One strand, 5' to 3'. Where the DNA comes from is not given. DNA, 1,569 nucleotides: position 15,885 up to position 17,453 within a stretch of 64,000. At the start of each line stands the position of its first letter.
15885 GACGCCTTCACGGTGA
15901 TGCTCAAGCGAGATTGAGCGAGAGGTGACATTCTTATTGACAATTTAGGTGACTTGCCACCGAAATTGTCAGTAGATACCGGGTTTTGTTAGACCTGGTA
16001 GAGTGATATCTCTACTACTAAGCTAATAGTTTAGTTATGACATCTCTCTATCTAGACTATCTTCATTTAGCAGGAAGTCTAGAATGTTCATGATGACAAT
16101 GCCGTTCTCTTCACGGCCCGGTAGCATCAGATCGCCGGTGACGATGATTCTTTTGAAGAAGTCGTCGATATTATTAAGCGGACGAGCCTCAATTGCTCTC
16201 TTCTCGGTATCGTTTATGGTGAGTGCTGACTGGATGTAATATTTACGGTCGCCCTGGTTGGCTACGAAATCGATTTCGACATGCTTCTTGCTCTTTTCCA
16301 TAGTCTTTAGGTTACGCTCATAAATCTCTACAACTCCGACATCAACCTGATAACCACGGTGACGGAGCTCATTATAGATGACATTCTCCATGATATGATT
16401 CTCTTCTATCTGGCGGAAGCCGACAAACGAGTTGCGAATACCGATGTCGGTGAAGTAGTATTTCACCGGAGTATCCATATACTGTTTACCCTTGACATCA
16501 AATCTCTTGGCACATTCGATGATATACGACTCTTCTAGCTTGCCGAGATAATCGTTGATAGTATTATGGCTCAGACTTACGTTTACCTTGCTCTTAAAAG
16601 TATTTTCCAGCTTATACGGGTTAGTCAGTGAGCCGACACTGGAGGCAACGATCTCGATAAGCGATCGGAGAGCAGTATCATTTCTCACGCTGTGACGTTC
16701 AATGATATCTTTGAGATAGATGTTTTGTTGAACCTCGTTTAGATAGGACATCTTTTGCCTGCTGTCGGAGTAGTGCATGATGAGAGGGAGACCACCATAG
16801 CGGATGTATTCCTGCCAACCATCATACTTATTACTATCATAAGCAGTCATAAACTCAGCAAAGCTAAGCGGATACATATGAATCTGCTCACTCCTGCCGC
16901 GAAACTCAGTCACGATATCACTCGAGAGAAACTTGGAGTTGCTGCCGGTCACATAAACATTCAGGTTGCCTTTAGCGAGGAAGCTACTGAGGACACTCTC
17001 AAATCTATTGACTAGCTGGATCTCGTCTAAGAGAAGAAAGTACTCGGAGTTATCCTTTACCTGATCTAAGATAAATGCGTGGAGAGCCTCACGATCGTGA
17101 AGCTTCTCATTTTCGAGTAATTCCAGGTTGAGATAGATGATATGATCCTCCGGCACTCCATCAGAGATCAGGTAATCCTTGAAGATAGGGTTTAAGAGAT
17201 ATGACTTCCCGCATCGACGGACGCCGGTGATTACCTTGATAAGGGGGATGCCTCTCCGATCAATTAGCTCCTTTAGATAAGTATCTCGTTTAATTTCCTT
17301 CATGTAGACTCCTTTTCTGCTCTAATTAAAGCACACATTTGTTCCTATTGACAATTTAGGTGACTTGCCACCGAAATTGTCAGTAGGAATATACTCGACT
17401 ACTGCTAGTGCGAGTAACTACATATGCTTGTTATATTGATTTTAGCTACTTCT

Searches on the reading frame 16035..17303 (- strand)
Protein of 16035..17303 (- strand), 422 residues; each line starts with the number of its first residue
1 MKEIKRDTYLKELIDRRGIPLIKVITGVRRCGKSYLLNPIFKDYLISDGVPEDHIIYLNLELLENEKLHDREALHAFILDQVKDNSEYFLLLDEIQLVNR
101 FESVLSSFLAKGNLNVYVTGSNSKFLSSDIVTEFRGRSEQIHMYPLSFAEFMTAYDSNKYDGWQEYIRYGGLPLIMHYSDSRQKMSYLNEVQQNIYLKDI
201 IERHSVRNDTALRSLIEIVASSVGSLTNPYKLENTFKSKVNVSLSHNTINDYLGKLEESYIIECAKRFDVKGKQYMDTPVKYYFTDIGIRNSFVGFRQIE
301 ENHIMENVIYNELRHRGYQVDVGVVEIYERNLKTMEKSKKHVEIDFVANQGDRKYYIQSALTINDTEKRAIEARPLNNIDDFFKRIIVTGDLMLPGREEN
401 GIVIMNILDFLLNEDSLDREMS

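Call 75: search_protein_families(library=pfam, proteins=[window:16035-17303:-], max_evalue=0.001)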
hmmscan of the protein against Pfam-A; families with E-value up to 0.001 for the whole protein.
window:16035-17303:- (422 aa): 2 families
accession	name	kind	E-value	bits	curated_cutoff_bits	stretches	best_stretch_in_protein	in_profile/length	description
PF13173.12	AAA_14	-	4.3e-34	117.7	27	1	22-152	4-129/129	AAA domain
PF13635.12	DUF4143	-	1.2e-18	67.9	28.1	1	198-357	2-155/160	Domain of unknown function (DUF4143)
